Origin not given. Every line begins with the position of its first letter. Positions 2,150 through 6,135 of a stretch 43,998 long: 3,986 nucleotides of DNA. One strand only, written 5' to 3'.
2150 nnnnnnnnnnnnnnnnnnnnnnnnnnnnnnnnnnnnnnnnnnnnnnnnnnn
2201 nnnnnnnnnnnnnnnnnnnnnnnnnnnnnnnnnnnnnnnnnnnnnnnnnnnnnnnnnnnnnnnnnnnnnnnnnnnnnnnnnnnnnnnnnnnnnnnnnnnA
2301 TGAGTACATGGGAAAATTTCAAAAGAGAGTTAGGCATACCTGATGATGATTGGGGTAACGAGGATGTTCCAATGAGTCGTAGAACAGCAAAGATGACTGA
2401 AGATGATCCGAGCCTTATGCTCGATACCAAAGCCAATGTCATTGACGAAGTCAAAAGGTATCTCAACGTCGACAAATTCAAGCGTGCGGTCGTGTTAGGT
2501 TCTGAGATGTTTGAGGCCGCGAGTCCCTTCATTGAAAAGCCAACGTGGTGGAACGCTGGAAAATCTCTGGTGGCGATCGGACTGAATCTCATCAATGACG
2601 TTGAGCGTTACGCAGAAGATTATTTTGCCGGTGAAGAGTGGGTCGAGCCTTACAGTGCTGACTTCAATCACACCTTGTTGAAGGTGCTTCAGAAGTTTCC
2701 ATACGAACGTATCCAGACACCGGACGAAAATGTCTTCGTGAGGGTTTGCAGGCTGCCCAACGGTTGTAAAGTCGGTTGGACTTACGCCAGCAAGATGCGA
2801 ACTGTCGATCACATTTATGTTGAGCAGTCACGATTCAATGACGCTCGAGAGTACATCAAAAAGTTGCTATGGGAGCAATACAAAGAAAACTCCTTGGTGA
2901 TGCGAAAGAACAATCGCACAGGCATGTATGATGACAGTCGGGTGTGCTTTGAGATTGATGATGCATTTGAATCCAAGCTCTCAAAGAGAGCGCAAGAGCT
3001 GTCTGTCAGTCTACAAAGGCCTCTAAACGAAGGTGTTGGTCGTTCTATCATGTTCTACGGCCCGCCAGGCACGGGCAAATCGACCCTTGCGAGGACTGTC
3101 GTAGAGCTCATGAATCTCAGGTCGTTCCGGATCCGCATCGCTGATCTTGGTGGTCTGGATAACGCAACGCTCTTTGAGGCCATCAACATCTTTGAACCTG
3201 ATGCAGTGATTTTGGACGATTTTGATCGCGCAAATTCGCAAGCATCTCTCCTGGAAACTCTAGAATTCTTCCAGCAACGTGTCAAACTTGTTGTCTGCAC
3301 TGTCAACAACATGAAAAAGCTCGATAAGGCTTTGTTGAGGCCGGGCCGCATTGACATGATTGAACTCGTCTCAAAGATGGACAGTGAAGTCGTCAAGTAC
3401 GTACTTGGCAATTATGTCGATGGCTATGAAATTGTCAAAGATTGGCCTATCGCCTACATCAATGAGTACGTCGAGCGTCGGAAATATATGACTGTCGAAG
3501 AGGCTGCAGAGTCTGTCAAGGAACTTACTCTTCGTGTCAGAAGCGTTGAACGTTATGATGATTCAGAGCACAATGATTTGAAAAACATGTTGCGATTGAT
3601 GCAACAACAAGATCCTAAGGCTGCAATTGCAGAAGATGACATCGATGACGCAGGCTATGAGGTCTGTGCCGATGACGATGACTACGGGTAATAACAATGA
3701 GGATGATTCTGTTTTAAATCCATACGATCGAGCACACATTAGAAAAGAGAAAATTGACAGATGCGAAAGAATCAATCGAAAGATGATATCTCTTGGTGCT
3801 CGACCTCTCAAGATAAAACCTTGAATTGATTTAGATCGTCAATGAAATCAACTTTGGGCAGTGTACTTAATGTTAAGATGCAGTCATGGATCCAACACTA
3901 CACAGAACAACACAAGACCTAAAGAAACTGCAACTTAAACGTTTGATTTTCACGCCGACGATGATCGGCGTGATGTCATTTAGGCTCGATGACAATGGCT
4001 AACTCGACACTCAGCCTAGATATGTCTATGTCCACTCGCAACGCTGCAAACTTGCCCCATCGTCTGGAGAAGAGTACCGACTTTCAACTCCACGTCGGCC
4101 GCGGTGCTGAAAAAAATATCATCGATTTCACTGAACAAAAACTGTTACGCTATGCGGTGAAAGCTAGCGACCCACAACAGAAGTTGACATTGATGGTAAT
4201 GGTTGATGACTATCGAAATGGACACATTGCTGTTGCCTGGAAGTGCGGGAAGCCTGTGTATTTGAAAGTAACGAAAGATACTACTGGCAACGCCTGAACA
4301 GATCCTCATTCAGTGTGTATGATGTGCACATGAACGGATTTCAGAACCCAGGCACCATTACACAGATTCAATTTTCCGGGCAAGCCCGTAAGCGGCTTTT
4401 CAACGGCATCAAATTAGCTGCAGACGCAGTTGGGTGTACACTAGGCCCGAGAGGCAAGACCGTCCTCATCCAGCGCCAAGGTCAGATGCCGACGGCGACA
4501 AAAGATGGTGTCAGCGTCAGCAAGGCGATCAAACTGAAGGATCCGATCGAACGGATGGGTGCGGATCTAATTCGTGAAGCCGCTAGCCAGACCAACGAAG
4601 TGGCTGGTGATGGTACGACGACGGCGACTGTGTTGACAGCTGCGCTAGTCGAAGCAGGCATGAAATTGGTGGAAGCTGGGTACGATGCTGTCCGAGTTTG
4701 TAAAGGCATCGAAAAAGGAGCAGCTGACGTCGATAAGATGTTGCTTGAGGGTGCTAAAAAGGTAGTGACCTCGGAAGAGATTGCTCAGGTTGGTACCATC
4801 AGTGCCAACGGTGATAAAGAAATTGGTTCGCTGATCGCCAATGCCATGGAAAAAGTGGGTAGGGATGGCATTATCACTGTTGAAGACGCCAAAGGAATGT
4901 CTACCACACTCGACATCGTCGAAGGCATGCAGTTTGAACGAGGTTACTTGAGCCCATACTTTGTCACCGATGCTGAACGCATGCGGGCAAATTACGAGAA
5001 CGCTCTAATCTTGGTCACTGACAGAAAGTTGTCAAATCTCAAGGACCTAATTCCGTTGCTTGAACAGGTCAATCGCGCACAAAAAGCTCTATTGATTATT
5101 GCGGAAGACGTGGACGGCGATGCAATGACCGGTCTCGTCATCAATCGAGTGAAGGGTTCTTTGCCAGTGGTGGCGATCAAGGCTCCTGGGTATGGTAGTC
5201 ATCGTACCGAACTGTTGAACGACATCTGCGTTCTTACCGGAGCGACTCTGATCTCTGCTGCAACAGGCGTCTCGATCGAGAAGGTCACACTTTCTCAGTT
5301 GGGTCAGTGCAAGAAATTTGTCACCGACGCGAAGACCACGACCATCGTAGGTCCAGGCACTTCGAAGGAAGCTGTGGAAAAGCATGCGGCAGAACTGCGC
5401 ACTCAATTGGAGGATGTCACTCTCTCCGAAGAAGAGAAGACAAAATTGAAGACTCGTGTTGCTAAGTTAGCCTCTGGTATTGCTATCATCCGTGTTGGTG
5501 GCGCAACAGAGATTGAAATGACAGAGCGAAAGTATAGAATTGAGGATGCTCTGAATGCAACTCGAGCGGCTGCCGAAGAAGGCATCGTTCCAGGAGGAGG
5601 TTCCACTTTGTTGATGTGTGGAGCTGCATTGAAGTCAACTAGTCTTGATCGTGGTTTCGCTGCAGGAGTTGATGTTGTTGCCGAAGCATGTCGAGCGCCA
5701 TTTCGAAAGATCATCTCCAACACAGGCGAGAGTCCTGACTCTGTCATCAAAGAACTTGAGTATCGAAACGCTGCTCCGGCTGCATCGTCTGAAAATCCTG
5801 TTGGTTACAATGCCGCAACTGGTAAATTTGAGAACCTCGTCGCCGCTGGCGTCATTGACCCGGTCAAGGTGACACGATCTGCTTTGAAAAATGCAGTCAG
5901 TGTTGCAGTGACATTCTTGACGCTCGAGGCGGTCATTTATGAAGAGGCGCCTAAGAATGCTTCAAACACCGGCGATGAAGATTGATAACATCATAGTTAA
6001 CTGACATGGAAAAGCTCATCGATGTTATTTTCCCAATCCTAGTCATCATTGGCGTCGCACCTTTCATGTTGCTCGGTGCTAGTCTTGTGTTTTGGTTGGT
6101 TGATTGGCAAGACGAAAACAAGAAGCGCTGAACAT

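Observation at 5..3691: Coupled four-gene block ZnR protein / NRDE-TANGO2-like / Cys-rich protein / AAA+ ATPase, next to an ADP-ribosylglycohydrolase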

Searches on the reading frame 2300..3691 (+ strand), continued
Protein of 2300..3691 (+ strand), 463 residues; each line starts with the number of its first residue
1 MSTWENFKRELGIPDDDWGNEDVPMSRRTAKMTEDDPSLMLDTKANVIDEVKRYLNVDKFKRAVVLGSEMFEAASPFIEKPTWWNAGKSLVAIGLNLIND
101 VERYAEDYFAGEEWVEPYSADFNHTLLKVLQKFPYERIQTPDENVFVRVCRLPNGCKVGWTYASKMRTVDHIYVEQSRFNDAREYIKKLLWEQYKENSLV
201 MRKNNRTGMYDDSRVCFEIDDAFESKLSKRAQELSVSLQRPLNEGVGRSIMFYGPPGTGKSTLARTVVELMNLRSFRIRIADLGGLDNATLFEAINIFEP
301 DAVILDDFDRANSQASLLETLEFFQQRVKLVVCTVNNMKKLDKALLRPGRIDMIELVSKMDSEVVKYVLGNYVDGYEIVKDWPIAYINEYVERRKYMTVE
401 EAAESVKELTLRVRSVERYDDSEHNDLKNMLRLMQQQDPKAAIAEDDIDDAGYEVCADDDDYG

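Call 90: search_protein_families(library=ncbifam, proteins=[window:2300-3691:+], max_evalue=0.01)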
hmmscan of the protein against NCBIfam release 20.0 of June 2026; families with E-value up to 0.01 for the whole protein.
window:2300-3691:+ (463 aa): 26 families (the best 25 are shown)
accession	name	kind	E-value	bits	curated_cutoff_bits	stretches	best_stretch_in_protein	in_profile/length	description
NF003069.1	PRK03992.1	subfamily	5.7e-09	35.6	500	1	317-392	258-334/379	proteasome-activating nucleotidase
TIGR01242.2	TIGR01242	subfamily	8.1e-09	34.9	500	1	317-390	241-315/362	proteasome-activating nucleotidase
NF047747.1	PrtsmActNtasePan2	equivalog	9.3e-08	31.7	700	1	315-388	276-350/397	proteasome-activating nucleotidase Pan2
TIGR01241.2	FtsH_fam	equivalog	4.6e-07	29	600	1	316-373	287-345/598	ATP-dependent zinc metalloprotease FtsH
NF047748.1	PrtsmActNtasePan1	equivalog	1.3e-06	27.7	750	1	249-367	184-326/405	proteasome-activating nucleotidase Pan1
TIGR01243.1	CDC48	subfamily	2.5e-06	26.1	802.65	0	318-368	579-630/733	CDC48 family AAA ATPase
TIGR01351.1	adk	subfamily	1.1e-05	25.2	168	0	250-273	2-25/212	adenylate kinase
TIGR00763.1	lon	equivalog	4.4e-05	22.2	608.05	1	229-287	336-390/795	endopeptidase La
TIGR03689.1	pup_AAA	equivalog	5.4e-05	22.1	504.75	0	330-374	335-379/512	proteasome ATPase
NF002700.0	PRK02496.1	equivalog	6.1e-05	22.7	262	0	250-273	4-27/184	adenylate kinase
TIGR03420.1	DnaA_homol_Hda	equivalog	8e-05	22.3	194.8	1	222-316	13-107/226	DnaA regulatory inactivator Hda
NF042959.1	IteA_antiphage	equivalog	0.00011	21.6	510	1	243-280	121-158/367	anti-phage ATPase IteA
NF011104.0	PRK14531.1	equivalog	0.00016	21.4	160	0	299-365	78-145/183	adenylate kinase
NF009881.0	PRK13341.1-2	equivalog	0.00021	19.3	651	1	248-269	53-74/736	AAA family ATPase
TIGR02881.1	spore_V_K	equivalog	0.00084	18.5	422.95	0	249-271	44-66/261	stage V sporulation protein K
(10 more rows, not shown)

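Call 91: search_protein_families(library=padloc, proteins=[window:2300-3691:+], max_evalue=0.01)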
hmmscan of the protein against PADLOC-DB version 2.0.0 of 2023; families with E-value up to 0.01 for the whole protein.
window:2300-3691:+ (463 aa): 6 families
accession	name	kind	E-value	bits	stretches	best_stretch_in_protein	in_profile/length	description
PDLC04140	mad8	-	1.9e-08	32.2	1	247-438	27-151/314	mads_8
PDLC00915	TRIP13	-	1.2e-05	22.9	1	250-269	66-85/302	TRIP13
PDLC02196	IetA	-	1.6e-05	22.5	1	247-274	122-149/374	-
PDLC02195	IetA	-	0.0001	19.7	1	247-273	137-163/395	-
PDLC04232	IetA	-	0.0005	17.6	1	249-279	118-148/330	-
PDLC03838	DolB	-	0.00084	16.7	1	233-280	150-199/375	-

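Call 96: list_cluster_members(proteins=[P0082, P0166, P0162, P0021, P0039, P0073])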
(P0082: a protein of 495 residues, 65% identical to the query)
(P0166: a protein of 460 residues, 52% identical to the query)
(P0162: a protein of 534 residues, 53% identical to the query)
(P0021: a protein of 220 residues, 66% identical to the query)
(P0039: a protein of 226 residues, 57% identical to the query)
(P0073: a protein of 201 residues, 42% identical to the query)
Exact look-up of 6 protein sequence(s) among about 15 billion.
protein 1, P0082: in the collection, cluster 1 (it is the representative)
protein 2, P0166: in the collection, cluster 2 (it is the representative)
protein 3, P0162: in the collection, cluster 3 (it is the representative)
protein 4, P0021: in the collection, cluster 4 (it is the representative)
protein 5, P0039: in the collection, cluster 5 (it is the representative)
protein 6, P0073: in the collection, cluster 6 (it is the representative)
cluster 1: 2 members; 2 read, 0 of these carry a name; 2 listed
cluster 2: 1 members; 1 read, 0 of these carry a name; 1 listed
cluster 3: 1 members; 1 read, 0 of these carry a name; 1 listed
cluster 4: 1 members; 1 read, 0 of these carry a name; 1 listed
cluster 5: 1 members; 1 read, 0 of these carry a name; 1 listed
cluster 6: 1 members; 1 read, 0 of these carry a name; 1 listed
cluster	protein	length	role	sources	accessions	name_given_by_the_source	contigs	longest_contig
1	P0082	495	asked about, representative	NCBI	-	-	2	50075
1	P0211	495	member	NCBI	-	-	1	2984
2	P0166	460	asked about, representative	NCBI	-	-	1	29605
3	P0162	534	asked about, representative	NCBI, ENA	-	-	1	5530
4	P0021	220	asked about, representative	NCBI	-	-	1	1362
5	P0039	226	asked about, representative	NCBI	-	-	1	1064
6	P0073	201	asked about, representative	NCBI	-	-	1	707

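Call 97: find_encoding_contigs(protein=P0082, flank=9000, max_places=2)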
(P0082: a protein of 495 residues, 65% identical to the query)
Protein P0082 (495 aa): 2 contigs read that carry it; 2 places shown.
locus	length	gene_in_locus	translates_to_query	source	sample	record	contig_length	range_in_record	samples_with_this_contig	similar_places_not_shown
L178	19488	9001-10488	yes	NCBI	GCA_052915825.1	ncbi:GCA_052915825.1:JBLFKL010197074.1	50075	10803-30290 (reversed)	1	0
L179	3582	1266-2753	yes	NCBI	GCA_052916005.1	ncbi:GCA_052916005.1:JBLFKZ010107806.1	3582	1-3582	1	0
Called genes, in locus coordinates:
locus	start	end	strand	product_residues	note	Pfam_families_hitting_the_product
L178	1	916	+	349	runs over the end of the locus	PF01704:UDPGP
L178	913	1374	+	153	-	-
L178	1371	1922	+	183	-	PF00730:HhH-GPD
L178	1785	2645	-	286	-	PF00089:Trypsin, PF13365:Trypsin_2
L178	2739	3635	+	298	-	PF01149:Fapy_DNA_glyco, PF06831:H2TH, PF21025:Fapy_DNA_glyco_C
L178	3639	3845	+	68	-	-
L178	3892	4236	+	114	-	-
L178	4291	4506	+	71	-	-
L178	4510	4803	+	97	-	-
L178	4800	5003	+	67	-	-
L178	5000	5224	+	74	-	-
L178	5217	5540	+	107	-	-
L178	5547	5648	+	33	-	-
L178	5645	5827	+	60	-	-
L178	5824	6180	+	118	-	PF00856:SET (weak)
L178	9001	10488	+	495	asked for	PF01637:ATPase_2 (faint), PF00004:AAA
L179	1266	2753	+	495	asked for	PF01637:ATPase_2 (faint), PF00004:AAA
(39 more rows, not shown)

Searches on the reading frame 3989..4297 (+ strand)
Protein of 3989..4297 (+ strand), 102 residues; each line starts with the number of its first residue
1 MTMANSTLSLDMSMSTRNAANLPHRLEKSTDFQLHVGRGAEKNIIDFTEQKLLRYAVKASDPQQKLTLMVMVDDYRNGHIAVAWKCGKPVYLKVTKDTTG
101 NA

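Call 3: search_protein_families(library=pfam, proteins=[window:3989-4297:+], max_evalue=0.1)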
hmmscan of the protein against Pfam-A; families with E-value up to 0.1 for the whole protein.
window:3989-4297:+ (102 aa): 0 families

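Call 4: search_protein_families(library=phrogs, proteins=[window:3989-4297:+], max_evalue=0.01)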
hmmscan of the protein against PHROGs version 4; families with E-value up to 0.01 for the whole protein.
window:3989-4297:+ (102 aa): 0 families

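Call 90: search_protein_families(library=ncbifam, proteins=[window:3989-4297:+], max_evalue=0.01)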
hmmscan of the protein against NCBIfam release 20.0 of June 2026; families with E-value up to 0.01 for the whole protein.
window:3989-4297:+ (102 aa): 0 families

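Call 91: search_protein_families(library=padloc, proteins=[window:3989-4297:+], max_evalue=0.01)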
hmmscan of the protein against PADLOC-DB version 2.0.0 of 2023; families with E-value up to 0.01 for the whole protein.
window:3989-4297:+ (102 aa): 0 families

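Call 94: search_dna_similar(query=window:3989-4297:+, collection=phages, mode=protein, max_evalue=1, max_rows=10)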
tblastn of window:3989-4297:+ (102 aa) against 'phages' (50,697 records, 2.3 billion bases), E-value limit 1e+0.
No match.

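Call 107: search_solved_structures(query=A8, max_evalue=10)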
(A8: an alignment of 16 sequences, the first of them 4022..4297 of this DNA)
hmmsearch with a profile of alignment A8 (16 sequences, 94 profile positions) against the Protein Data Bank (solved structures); distinct sequences matched with E-value up to 10: 886 (the best 60 are shown).
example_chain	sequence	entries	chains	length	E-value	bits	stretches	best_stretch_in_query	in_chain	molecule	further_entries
2rcj_C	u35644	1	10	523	0.0019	21.6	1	60-90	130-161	IgA1 heavy chain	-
8sja_C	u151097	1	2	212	0.014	18.8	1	60-90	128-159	13D9 light chain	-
7mlh_A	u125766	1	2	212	0.016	18.6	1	60-90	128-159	IgE Light Chain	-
9ndm_L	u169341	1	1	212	0.022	18.2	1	60-91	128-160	Fab1525 light chain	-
7sx6_L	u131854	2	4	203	0.022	18.2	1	60-91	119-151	N49P9.3 ANTIBODY FAB LIGHT CHAIN | N49P9.3-FR3-3 ANTIBODY FAB LIGHT CHAIN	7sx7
7uoj_L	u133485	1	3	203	0.022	18.2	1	60-91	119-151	N49-P9.6-FR3 Fab light chain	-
7rxl_L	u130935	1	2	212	0.023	18.1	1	60-91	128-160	Fab1488 light chain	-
7s0x_L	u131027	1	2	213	0.023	18.1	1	60-91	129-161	Fab352 light chain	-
9nhy_L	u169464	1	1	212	0.023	18.1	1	60-91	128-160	Fab1502 light chain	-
7rxi_L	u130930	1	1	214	0.023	18.1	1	60-91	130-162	Fab234 light chain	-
9o8o_L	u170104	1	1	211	0.023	18.1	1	60-91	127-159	Fab367 Light Chain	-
9ni2_L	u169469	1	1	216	0.024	18.1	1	60-91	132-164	Fab369 light chain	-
2xwt_B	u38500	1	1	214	0.024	18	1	60-91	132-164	THYROID BLOCKING HUMAN AUTOANTIBODY K1-70 LIGHT CHAIN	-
9puk_B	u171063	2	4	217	0.025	18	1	60-91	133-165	Neutralizing monoclonal antibody Fab fragment for human leptin, light chain | Neutralizing antibody Fab fragment, light chain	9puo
8ekf_LLL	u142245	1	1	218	0.025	18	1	60-91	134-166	311R Light Chain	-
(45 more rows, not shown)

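Call 108: search_protein_families(library=pfam, alignment_id=A8, max_evalue=1)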
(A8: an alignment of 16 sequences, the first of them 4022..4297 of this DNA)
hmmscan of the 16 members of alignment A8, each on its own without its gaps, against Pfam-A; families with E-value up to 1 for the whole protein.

A. member 1, window:4022-4297:+ (91 aa): 0 families

B. families by the number of members that match (of 16 scanned): 14 families
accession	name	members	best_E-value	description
PF08349.16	DUF1722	2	0.013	Protein of unknown function (DUF1722)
PF10656.15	DUF2483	1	0.0015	Hypothetical protein of unknown function (DUF2483)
PF24370.1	DUF7526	1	0.0063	Family of unknown function (DUF7526)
PF10441.14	Urb2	1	0.028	Urb2/Npa2 family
PF24281.2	HVO_2928_N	1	0.045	HVO_2928, N-terminal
PF01320.23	Colicin_Pyocin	1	0.048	Colicin immunity protein / pyocin immunity protein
PF22222.1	Cpf1_PI-like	1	0.063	CRISPR-associated endonuclease Cpf1 PI domain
PF16872.10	putAbiC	1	0.084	Putative phage abortive infection protein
PF14500.11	MMS19_N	1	0.086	Dos2-interacting transcription regulator of RNA-Pol-II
PF05309.16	TraE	1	0.12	TraE protein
PF16464.10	DUF5045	1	0.12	Domain of unknown function (DUF5045)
PF19115.5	DUF5800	1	0.15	Family of unknown function (DUF5800)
PF14132.11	DUF4299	1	0.2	Domain of unknown function (DUF4299)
PF12053.14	Par3_HAL_N_term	1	0.25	N-terminal of Par3 and HAL proteins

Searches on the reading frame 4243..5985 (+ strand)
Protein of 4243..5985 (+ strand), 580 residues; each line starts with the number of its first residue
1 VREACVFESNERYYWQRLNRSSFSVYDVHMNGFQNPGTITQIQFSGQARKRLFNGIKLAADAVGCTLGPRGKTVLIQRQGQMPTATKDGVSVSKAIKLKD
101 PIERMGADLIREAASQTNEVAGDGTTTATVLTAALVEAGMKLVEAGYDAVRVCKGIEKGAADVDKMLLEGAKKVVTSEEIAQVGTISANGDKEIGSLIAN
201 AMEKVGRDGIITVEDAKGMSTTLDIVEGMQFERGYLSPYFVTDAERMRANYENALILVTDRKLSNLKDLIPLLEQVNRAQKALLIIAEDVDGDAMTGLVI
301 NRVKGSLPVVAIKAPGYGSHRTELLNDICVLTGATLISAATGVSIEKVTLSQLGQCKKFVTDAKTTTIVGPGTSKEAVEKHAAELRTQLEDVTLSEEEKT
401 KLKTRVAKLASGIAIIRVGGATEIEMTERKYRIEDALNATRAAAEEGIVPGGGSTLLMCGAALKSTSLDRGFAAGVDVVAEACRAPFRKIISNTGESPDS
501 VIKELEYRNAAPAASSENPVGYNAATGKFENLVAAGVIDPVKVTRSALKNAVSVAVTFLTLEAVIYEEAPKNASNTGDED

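Call 3: search_protein_families(library=pfam, proteins=[window:4243-5985:+], max_evalue=0.1)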
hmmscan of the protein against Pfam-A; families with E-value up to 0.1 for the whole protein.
window:4243-5985:+ (580 aa): 1 family
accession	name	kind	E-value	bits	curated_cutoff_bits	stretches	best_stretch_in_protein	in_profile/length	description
PF00118.29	Cpn60_TCP1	-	1.2e-65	222.5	34.3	1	60-566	2-487/490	TCP-1/cpn60 chaperonin family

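Call 4: search_protein_families(library=phrogs, proteins=[window:4243-5985:+], max_evalue=0.01)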
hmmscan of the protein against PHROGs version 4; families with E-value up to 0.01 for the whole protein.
window:4243-5985:+ (580 aa): 1 family
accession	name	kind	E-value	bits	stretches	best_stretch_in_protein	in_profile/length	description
phrog_5725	-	other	1.1e-147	493.8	1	40-568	5-534/540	chaperonin groEL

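Call 95: search_dna_similar(query=window:4330-5985:+, collection=phages, mode=protein, max_evalue=1e-20, max_rows=15)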
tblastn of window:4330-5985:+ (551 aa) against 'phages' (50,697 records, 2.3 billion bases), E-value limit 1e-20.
Records with a match: 206; places in all: 206; records where one place covers at least 80% of the query: 196.
Best place of each record, by identity: <60% 206.
By first word of the organism name: Vibrio 76; Flavobacterium 73; Cellulophaga 9; Bacillus 8; uncultured 7; Bacteroides 6; Listeria 6; Bacteriophage 4; Salmonella 3; Caudoviricetes 3; and 8 more.
By host as written in the record: - 78; Flavobacterium sp. BAL314 68; Listeria monocytogenes 5; Flavobacterium sp. LMO8 4; Cellulophaga sp. HaHa_2_95 4; Bacillus subtilis 4; Homo sapiens 2; Vibrio crassostreae 2; and 33 more.
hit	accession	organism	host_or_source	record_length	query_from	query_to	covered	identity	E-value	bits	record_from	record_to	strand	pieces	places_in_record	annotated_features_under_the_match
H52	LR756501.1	uncultured phage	metagenomic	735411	12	546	97%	46.2%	7e-129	421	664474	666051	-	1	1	record has no annotation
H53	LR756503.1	uncultured phage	metagenomic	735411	12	546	97%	46.2%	7e-129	421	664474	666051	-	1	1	record has no annotation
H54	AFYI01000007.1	Salmonella enterica subsp. enterica serovar Infantis str. ...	Homo sapiens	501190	13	543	96%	45.9%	4e-130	424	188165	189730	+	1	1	chaperonin GroL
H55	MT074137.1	Bacteroides phage DAC16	Bacteroides thetaiotaomicron VPI-5485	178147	12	546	97%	45.4%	2e-123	405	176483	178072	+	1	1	hypothetical protein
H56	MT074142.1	Bacteroides phage DAC23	Bacteroides thetaiotaomicron VPI-5490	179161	12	546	97%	45.4%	3e-123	404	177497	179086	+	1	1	hypothetical protein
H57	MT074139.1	Bacteroides phage DAC19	Bacteroides thetaiotaomicron VPI-5487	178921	12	546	97%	45.2%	9e-123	403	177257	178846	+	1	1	hypothetical protein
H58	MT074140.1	Bacteroides phage DAC20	Bacteroides thetaiotaomicron VPI-5488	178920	12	546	97%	45.2%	9e-123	403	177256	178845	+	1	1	hypothetical protein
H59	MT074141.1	Bacteroides phage DAC22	Bacteroides thetaiotaomicron VPI-5489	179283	12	546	97%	45.2%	9e-123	403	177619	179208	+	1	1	hypothetical protein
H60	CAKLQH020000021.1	Acinetobacter phage MD-2021a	not known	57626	13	538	95%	45.9%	1e-128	420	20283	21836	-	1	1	groL: chaperonin Cpn60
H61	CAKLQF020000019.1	Acinetobacter phage MD-2021a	not known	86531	13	538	95%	45.9%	1e-128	420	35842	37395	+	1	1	groL: chaperonin Cpn60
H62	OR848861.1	Listeria phage LM 4-14-1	Listeria monocytogenes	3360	12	536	95%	45.9%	2e-134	423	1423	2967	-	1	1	record has no annotation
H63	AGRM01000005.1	Salmonella enterica subsp. houtenae str. ATCC BAA-1581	Homo sapiens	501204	13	538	95%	45.7%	5e-130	424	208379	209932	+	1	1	chaperonin GroL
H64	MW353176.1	Flavobacterium phage vB_FspM_immuto_3-5A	Flavobacterium sp. LMO8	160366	12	548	97%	44.6%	8e-129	421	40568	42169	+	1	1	chaperonin GroEL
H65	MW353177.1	Flavobacterium phage vB_FspM_immuto_13-6C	Flavobacterium sp. LMO8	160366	12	548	97%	44.6%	8e-129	421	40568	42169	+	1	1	chaperonin GroEL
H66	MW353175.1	Flavobacterium phage vB_FspM_immuto_2-6A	Flavobacterium sp. LMO8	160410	12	548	97%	44.6%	8e-129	421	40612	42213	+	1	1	chaperonin GroEL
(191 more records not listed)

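Call 102: find_related_loci(query=A7, collection=viral_contigs, flank=6000)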
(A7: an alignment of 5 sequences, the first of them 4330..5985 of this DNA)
Query A7 (551 aa) in viral_contigs; peptide patterns used: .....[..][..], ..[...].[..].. (x = any residue, [..] = any of these).
600 stretches matched a pattern (row limit reached: there are more); 517 encode a relative of the query (tblastn E <= 1e-3); the best 80 are kept; 80 distinct loci.
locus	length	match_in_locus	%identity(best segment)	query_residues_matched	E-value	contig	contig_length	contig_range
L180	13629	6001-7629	74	1-546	0e+0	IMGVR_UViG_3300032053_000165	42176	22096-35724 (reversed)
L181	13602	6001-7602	69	11-541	0e+0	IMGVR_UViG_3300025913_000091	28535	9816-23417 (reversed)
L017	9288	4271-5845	59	11-539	0e+0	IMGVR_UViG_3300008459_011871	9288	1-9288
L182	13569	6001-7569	61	10-539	0e+0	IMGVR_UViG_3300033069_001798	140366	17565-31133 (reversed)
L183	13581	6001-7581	58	7-536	0e+0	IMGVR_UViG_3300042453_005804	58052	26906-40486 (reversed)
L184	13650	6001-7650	58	1-550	0e+0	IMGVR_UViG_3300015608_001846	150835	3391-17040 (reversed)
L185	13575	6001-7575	57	13-539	0e+0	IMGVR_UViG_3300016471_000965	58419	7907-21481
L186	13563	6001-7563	62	11-539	0e+0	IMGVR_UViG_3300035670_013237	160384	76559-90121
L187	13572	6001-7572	51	11-540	6e-164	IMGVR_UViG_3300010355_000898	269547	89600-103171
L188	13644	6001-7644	63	3-546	0e+0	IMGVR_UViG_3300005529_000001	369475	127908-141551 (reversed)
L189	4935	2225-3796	48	12-542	4e-159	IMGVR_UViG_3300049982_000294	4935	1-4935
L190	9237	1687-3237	49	12-537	6e-155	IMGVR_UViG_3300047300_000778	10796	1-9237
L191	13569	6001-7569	61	10-539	0e+0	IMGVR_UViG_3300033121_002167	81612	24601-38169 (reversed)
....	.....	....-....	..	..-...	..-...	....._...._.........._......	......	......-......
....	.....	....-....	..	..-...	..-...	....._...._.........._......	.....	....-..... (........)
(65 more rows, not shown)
